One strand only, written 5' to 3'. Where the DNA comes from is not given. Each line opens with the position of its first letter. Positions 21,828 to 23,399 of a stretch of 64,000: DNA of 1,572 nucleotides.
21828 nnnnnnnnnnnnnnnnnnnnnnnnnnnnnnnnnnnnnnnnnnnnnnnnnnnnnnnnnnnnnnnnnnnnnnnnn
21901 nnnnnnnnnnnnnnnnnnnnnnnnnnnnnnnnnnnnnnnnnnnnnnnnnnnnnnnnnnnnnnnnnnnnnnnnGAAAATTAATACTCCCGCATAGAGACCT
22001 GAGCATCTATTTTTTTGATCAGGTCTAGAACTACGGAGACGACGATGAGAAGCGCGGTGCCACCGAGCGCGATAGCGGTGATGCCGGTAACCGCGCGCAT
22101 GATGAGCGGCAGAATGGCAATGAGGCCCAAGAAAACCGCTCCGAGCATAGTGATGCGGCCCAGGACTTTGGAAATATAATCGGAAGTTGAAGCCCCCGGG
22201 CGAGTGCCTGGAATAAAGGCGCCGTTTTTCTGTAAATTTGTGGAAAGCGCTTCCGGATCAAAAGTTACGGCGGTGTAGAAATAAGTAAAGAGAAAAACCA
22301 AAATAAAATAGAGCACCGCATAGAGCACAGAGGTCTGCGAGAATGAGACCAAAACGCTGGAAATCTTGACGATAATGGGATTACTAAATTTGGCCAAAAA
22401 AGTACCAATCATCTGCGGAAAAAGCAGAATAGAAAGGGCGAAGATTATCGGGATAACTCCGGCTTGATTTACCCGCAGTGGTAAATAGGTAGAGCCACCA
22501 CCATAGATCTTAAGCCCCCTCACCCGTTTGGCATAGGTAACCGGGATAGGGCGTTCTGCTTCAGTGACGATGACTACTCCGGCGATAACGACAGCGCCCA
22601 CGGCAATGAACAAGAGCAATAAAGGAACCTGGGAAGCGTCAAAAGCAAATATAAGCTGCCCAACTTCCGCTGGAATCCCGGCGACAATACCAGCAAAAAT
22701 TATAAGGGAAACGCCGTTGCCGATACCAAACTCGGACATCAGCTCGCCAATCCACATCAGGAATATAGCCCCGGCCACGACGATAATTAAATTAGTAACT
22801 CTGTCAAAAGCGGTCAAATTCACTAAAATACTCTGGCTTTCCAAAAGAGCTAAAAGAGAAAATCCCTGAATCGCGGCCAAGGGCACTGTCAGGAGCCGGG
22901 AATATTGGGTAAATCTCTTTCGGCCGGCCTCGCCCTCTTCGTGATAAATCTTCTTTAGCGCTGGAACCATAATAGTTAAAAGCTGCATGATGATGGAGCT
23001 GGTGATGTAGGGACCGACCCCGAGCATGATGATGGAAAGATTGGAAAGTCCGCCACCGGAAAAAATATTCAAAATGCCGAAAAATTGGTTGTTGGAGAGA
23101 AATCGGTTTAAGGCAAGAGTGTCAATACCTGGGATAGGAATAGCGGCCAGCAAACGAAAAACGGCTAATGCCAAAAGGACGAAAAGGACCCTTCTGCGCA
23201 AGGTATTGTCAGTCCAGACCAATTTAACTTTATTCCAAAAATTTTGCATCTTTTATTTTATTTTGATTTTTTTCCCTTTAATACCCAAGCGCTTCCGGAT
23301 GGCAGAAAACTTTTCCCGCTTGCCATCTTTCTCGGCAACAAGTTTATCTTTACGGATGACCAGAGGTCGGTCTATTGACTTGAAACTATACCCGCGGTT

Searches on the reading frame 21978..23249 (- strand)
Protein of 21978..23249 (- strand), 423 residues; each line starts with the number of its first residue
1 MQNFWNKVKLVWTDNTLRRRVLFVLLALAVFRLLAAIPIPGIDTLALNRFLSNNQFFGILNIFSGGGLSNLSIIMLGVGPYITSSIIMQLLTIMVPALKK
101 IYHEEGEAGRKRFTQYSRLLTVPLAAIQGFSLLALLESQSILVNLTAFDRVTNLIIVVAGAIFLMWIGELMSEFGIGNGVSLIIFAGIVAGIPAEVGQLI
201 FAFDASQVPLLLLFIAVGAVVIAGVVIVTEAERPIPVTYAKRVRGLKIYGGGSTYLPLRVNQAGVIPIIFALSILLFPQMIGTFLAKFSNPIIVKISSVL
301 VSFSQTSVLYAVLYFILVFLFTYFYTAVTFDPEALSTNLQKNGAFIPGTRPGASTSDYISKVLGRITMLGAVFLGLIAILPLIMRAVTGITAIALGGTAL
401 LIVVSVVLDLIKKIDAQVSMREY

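Call 60: search_protein_families(library=pfam, proteins=[window:21978-23249:-], max_evalue=0.00001)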
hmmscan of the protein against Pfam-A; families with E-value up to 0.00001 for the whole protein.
window:21978-23249:- (423 aa): 1 family
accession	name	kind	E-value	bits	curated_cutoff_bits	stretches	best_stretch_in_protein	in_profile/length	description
PF00344.25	SecY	-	3.8e-100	335.6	32.2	1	72-410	1-305/306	SecY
